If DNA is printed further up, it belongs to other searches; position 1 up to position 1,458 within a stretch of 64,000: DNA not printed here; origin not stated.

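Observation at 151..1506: Unannotated 55-aa secreted-type peptide convergent on a double-HTH regulator: possible archaeal peptide-signalling pair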

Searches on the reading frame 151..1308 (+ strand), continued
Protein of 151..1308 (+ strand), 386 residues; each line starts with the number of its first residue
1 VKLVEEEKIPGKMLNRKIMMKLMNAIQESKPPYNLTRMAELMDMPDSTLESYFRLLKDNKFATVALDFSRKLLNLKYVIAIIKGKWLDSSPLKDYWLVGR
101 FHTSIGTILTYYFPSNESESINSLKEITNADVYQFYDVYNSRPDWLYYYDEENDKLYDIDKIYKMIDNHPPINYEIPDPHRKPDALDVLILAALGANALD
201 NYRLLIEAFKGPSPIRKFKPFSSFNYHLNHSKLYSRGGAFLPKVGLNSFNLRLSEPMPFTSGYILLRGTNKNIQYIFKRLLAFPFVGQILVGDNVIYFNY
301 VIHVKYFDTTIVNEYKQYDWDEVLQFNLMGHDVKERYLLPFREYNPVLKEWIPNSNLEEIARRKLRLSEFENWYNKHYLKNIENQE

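Call 45: search_solved_structures(query=A3, max_evalue=10)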
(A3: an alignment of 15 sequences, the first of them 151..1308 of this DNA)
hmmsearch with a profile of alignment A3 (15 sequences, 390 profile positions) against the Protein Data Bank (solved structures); distinct sequences matched with E-value up to 10: 19.
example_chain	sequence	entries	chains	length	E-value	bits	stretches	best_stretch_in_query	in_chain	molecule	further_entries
9w4v_A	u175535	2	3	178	1.1e-05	27.7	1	189-330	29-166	Uncharacterized HTH-type transcriptional regulator PH0140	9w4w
7fby_A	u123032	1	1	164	1.2e-05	27.5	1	189-330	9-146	Transcriptional regulatory protein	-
1i1g_A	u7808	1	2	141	2.1e-05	26.7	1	195-316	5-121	TRANSCRIPTIONAL REGULATOR LRPA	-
2efo_A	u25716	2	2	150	0.00098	21.2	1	193-289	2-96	150aa long hypothetical transcriptional regulator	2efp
2e7w_A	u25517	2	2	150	0.0015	20.6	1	193-265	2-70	150aa long hypothetical transcriptional regulator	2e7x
2pmh_A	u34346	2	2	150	0.0016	20.5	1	193-266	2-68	150aa long hypothetical transcriptional regulator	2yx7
2efq_A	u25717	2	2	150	0.0016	20.5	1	193-266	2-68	150aa long hypothetical transcriptional regulator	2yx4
2efn_A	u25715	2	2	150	0.0032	19.5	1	193-265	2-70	150aa long hypothetical transcriptional regulator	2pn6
2dbb_A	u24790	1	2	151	0.012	17.7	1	192-312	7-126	Putative HTH-type transcriptional regulator PH0061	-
5y6i_A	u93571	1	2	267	0.019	17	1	18-81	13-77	Transcriptional regulator KdgR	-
7bhy_A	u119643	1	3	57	0.11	14.5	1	41-73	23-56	Deoxyribonucleoside regulator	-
4o66_A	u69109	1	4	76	0.17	13.8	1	332-361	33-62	SWI/SNF-related matrix-associated actin-dependent regulator of chromatin subfamily A-like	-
2ji4_A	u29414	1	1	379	0.35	12.8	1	201-331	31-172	PHOSPHORIBOSYL PYROPHOSPHATE SYNTHETASE-ASSOCIATED PROTEIN 2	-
4k2e_A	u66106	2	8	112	0.38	12.7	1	4-72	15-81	Transcriptional activator HlyU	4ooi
2lkp_A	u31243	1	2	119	0.58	12.1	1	35-68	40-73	HTH-type transcriptional regulator NmtR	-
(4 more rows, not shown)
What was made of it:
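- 151..1311 (+): Gene for the 386-aa tandem Lrp/AsnC-like protein, (wHTH+RAM)x2; presumed DNA-binding regulator and candidate receptor. PDB profile hits PH0140, LrpA and ST1022 at E~1e-5 on positions 189-330 (call 45).
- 196..324 (+): First winged-HTH (aa 16-58). Weak KdgR/IclR-type HTH hit in the PDB profile search (call 45).
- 925..1131 (+): Second RAM domain (aa 259-327); canonical beta-alpha-beta-beta-alpha-beta, and a candidate ligand-binding module. The PDB profile match to whole Lrp proteins runs through this region (call 45).
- On Lrp/AsnC (FFRP) transcription regulators: Profile positions 189-330 align to whole Lrp proteins at E 1e-5 (call 45).
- The PDB profile search gives E~1e-5 to PH0140, LrpA and ST1022 (call 45).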

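Call 46: list_cluster_members(proteins=[P0028, P0014, P0013, P0027, P0017, P0021, P0016, P0022])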
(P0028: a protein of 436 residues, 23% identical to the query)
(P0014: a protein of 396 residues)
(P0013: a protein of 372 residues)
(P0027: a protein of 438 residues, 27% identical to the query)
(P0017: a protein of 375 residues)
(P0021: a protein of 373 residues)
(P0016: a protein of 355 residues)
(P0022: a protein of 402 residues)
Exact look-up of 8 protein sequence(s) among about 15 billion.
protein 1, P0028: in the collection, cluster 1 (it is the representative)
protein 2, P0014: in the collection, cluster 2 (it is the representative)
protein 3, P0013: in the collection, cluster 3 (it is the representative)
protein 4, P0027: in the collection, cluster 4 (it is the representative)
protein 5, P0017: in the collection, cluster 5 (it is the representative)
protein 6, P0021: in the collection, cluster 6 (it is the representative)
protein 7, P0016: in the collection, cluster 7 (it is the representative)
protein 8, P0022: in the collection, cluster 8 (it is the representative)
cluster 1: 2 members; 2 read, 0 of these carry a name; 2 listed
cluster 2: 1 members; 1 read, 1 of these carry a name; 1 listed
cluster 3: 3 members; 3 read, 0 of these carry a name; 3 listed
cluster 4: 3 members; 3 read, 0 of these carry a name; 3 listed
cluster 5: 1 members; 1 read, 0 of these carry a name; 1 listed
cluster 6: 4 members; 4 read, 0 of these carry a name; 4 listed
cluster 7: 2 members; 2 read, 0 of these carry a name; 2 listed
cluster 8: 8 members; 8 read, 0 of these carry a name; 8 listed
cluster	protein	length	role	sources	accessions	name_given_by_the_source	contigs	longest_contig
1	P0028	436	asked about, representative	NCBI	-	-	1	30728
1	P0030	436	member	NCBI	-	-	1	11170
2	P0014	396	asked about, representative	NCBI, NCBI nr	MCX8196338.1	MAG: hypothetical protein N3F67_04595 [Acidilobaceae archaeon] | hypothetical protein [Acidilobaceae archaeon]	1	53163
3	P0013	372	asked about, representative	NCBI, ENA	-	-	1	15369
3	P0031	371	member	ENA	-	-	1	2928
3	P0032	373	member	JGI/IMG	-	-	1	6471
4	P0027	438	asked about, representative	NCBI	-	-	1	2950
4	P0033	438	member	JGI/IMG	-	-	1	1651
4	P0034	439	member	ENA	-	-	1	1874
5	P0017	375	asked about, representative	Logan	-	-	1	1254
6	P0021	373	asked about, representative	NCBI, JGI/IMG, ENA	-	-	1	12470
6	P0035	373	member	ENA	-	-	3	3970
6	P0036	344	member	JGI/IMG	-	-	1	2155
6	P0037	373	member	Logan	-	-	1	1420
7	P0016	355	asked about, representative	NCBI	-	-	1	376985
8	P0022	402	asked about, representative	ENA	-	-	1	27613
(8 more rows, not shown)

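Call 47: find_encoding_contigs(protein=P0016, flank=3000, max_places=2)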
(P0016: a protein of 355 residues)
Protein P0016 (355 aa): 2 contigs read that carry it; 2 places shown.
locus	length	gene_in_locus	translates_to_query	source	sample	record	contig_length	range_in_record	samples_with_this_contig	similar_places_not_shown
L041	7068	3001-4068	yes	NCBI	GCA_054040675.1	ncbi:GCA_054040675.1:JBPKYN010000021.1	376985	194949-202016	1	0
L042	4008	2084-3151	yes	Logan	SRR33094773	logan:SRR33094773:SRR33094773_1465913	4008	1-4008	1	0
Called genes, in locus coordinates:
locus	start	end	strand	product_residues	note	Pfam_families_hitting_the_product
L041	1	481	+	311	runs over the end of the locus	PF12911:OppC_N (weak), PF00528:BPD_transp_1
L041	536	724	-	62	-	-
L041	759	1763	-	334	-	PF00005:ABC_tran, PF08352:oligo_HPY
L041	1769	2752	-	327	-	PF02463:SMC_N (faint), PF00005:ABC_tran, PF13304:AAA_21 (weak), PF08352:oligo_HPY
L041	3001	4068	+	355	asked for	-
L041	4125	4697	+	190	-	-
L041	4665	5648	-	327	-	PF01368:DHH (weak), PF02272:DHHA1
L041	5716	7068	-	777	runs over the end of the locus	PF00982:Glyco_transf_20, PF08282:Hydrolase_3 (faint), PF02358:Trehalose_PPase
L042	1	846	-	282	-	?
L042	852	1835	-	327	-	PF02463:SMC_N (faint), PF00005:ABC_tran, PF13304:AAA_21 (weak), PF08352:oligo_HPY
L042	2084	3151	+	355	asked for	-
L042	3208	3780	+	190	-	-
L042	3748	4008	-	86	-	?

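Call 48: find_encoding_contigs(protein=P0022, flank=3000, max_places=2)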
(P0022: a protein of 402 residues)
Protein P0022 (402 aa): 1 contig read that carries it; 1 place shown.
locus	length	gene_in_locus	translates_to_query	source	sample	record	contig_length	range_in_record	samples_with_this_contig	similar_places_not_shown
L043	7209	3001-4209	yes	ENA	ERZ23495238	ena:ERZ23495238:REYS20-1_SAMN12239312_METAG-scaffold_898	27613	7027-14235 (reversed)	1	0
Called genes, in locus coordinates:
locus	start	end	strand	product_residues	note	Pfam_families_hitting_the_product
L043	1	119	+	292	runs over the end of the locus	PF02749:QRPTase_N, PF01729:QRPTase_C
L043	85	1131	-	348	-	PF00005:ABC_tran, PF13304:AAA_21 (faint)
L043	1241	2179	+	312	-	PF00881:Nitroreductase, PF14512:TM1586_NiRdase (faint)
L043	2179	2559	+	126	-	-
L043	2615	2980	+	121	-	-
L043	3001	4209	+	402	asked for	-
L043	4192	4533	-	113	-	PF02579:Nitro_FeMo-Co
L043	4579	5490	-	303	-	PF00294:PfkB (weak)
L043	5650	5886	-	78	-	-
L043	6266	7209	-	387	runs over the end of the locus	PF02915:Rubrerythrin, PF01988:VIT1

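Call 49: find_encoding_contigs(protein=P0021, flank=3000, max_places=2)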
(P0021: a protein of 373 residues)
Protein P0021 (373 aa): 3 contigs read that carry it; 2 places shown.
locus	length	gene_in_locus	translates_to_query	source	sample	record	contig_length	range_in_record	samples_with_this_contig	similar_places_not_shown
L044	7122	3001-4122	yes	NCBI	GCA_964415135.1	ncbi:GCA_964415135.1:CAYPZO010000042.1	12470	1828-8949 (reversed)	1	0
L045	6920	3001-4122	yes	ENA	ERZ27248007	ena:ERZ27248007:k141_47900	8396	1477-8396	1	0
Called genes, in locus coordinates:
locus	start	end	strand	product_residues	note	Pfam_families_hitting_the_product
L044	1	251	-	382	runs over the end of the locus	PF07690:MFS_1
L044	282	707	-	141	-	PF01982:CTP-dep_RFKase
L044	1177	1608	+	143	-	PF27217:AF_0155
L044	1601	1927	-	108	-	PF03091:CutA1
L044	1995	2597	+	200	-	-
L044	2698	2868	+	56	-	-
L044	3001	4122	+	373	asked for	PF01022:HTH_5 (faint), PF08279:HTH_11 (faint), PF01047:MarR (faint), PF13404:HTH_AsnC-type (weak), PF13412:HTH_24 (weak)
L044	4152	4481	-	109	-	-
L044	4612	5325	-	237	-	PF00156:Pribosyltran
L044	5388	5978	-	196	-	PF00596:Aldolase_II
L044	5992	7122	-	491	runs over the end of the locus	PF01336:tRNA_anti-codon, PF00152:tRNA-synt_2, PF01409:tRNA-synt_2d (faint)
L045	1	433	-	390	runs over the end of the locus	PF07690:MFS_1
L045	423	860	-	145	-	PF01982:CTP-dep_RFKase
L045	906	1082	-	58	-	-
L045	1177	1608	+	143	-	PF27217:AF_0155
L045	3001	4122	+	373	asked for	PF01022:HTH_5 (faint), PF08279:HTH_11 (faint), PF01047:MarR (faint), PF13404:HTH_AsnC-type (weak), PF13412:HTH_24 (weak)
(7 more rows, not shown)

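Call 53: predict_structure(alignment_id=A3)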
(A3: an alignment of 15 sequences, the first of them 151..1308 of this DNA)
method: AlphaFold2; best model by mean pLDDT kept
length: 386 residues; sequences in the alignment: 15
mean_pLDDT: 80.8   pTM: 0.82
mean pLDDT of the five models: 80.8, 79.6, 78.7, 78.1, 78.1
residues with pLDDT >= 90: 171; 70-90: 133; 50-70: 42; < 50: 40
segments of 3 or more residues with pLDDT < 50: 1-12, 245-257, 357-363, 379-386
pLDDT, mean of each block of 10 residues (from residue 1): 35 76 94 94 94 80 87 93 93 79 93 89 92 95 93 85 91 90 90 89 85 71 90 94 50 46 90 93 91 93 75 76 85 74 78 58 56 60 39
secondary structure, 60 per line:
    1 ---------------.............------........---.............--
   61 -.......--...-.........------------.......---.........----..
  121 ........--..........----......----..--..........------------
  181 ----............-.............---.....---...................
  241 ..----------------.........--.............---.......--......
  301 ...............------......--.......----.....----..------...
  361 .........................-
elements in order: H16-28 H35-42 H46-58 E62-68 E75-83 E96-102 E106-114 H119-128 E131-140 H145-148 H159-168 H185-196 H198-210 H214-218 H222-234 E235-242 E259-267 H270-282 E286-292 E295-303 H304-315 E322-327 E333-336 H358-385
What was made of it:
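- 151..1311 (+): AF2 model pLDDT 80.8, pTM 0.82 (call 53).
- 196..324 (+): Helices H16-28, H35-42 and H46-58 in the AF2 model (call 53).
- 334..570 (+): First RAM-like beta/alpha domain (aa 62-140); degenerate. Strands E62-68, E75-83, E96-102, E106-114, helix H119-128, strand E131-140 in the AF2 model (call 53).
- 703..852 (+): Second winged-HTH (aa 185-234). This segment is exchanged by recombination between coexisting Caldisphaera lineages. H185-196, H198-210 and H222-234 (call 53).
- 925..1131 (+): E259-267, H270-282, E286-292, E295-303, H304-315, E322-327 (call 53).
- AF2 pLDDT 81 (call 53).
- Tried and rejected: It was replaced by the 15-sequence run (call 53).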

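Call 57: fold_search(model_id=the predicted structure, library=pdb)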
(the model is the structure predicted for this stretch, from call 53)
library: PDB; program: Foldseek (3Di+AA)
matches with E <= 10: 1016; with E <= 0.001: 2
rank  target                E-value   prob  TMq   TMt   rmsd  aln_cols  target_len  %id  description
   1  4ch7                  1.1e-08  1.00  0.39  0.46   9.6       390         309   11  Crystal structure of the siroheme decarboxylase NirDL (released 2014-07-30)
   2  4czc                  8.9e-08  1.00  0.38  0.46   7.7       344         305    9  Crystal structure of the siroheme decarboxylase NirDL in co-complex with iron-uroporphyrin III analogue (released 2014-07-30)
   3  2cyy                  1.5e-02  0.95  0.20  0.40   5.9       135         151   15  Crystal structure of PH1519 from Pyrococcus horikosii OT3 (released 2006-09-19)
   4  7fby                  2.2e-02  0.99  0.27  0.58   4.9       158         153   13  Crystal Structure of PH0140 from Pyrococcus horikosii OT3 (released 2022-07-20)
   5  2qz8_A                2.3e-02  0.95  0.21  0.42   5.6       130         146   10  Crystal structure of Mycobacterium tuberculosis Leucine response regulatory protein (LrpA) (released 2007-11-06)
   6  9szu                  2.5e-02  0.21  0.15  0.18  18.0       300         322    9  Cerium(III)-bound de novo photoredox enzyme (PLZ2.3) (released 2026-03-25)
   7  2dbb_B                3.1e-02  0.98  0.28  0.63   5.1       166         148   13  Crystal structure of PH0061 (released 2006-06-15)
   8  1p9q                  3.7e-02  0.21  0.15  0.24  22.3       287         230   10  Structure of a hypothetical protein AF0491 from Archaeoglobus fulgidus (released 2004-06-08)
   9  4czd_C                4.1e-02  0.93  0.21  0.47   6.0       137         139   13  Sirohaem decarboxylase AhbA/B - an enzyme with structural homology to the Lrp/AsnC transcription factor family that is (released 2014-06-11)
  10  9w4w                  4.4e-02  0.99  0.28  0.63   4.5       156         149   14  Structure of transcription factor in complex with L-Ile (released 2026-03-25)
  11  4pcq_D                4.4e-02  0.90  0.21  0.47   9.4       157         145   12  Crystal Structure of MtbAldR (Rv2779c) (released 2015-05-06)
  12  2pmh                  4.6e-02  0.93  0.21  0.45   5.3       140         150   11  Crystal structure of Thr132Ala of ST1022 from Sulfolobus tokodaii (released 2008-04-22)
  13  2cg4_A                4.9e-02  0.93  0.22  0.47   5.2       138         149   14  Structure of E.coli AsnC (released 2006-04-04)
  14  2djw_A                5.2e-02  0.99  0.16  0.63   3.0        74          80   11  Crystal structure of TTHA0845 from Thermus thermophilus HB8 (released 2006-09-12)
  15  9w4v_A                5.8e-02  0.96  0.26  0.59   4.9       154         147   16  Structure of transcription factor in complex with D-allo-Ile (released 2026-03-25)
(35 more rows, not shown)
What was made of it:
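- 151..1311 (+): Foldseek: NirDL E 1e-8 over the full length, then Lrp/AsnC regulators (call 57).
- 334..570 (+): Full-length alignment to the tandem-Lrp fold of NirDL (call 57).
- On Lrp/AsnC (FFRP) transcription regulators: The secondary structure and Foldseek hits agree (calls 53, 57).
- On Siroheme decarboxylase NirDL/AhbAB: Structural identity is 9-11% (call 57).
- Foldseek gives NirDL at 1e-8 over the full length, then Lrp/AsnC regulators (call 57). Foldseek shows a weak ferredoxin-like resemblance to NapD bound to a signal peptide (call 57, rank 44). The top structural match is the enzyme NirDL (call 57). wHTH domains can bind peptides in RiPP systems (general knowledge).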

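Call 70: find_related_loci(query=A5, collection=viral_contigs, flank=2500)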
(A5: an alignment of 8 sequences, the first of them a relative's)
Query A5 (396 aa) in viral_contigs; peptide patterns used: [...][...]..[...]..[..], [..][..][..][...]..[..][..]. (x = any residue, [..] = any of these).
125 stretches matched a pattern, but none encodes a relative of the query by tblastn (E <= 1e-3).

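Call 71: find_related_loci(query=A4, collection=viral_contigs, flank=2500)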
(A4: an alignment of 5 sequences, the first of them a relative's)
Query A4 (372 aa) in viral_contigs; peptide patterns used: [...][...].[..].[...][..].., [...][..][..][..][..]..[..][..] (x = any residue, [..] = any of these).
100 stretches matched a pattern, but none encodes a relative of the query by tblastn (E <= 1e-3).

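Call 72: find_related_loci(query=A2, collection=viral_contigs, flank=2500)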
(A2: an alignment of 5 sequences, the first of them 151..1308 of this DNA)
Query A2 (386 aa) in viral_contigs; peptide patterns used: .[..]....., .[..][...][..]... (x = any residue, [..] = any of these).
323 stretches matched a pattern, but none encodes a relative of the query by tblastn (E <= 1e-3).
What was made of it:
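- Tried and rejected: Three scans of viral contigs found no relatives (calls 70-72).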

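Call 82: search_protein_families(library=pfam, proteins=[P0021, P0020, P0013, P0014, P0017, P0028], max_evalue=0.01)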
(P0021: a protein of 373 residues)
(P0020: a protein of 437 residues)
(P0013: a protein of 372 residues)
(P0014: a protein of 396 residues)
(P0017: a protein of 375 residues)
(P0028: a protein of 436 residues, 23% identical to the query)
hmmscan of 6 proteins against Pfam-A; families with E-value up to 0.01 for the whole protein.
P0021 (373 aa): 7 families
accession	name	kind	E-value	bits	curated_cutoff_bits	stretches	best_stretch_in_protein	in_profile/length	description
PF01022.26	HTH_5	-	5.6e-09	36.2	22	1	203-233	6-35/47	Bacterial regulatory protein, arsR family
PF08279.18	HTH_11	-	1.2e-08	35.1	25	1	29-71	4-46/55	HTH domain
PF13412.12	HTH_24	-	6.4e-07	29.3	21.9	1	200-236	4-40/48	Winged helix-turn-helix DNA-binding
PF13404.12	HTH_AsnC-type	-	2.3e-06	27.7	27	1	197-230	1-34/42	AsnC-type helix-turn-helix domain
PF01047.28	MarR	-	1.7e-05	25.1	24.6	0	201-233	5-37/59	MarR family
PF12840.13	HTH_20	-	0.00046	20.5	27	0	204-244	9-48/51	Helix-turn-helix domain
PF08280.17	HTH_Mga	-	0.00075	19.9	23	0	199-230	5-36/59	M protein trans-acting positive regulator (MGA) HTH domain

P0020 (437 aa): 3 families
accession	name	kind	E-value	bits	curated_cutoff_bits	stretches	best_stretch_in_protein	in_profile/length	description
PF12802.13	MarR_2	-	0.0035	17.9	27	0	35-75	7-47/61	MarR family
PF18057.6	DUF5594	-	0.006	17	27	0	242-305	20-82/128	Domain of unknown function (DUF5594)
PF00126.33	HTH_1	-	0.0096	16.3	26.6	0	56-79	21-44/60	Bacterial regulatory helix-turn-helix protein, lysR family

P0013 (372 aa): 1 family
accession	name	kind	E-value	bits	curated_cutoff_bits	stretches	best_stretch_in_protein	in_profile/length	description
PF13412.12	HTH_24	-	0.0026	17.7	21.9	0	186-212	2-28/48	Winged helix-turn-helix DNA-binding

P0014 (396 aa): 0 families

P0017 (375 aa): 1 family
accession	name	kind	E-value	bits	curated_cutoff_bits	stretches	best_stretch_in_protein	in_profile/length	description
PF13412.12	HTH_24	-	2.4e-05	24.2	21.9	0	49-77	18-46/48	Winged helix-turn-helix DNA-binding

P0028 (436 aa): 1 family
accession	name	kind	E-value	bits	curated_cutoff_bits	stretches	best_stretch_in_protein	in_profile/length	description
PF12802.13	MarR_2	-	0.0028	18.2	27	1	34-70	7-43/61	MarR family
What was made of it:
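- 703..852 (+): In P0021 the aligned region hits HTH_5, HTH_24 and HTH_AsnC-type above their Pfam cut-offs (call 82).
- A relative has two Pfam HTHs above cut-off (call 82). HTH1 of relatives looks like a canonical DNA-binding HTH (call 82).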
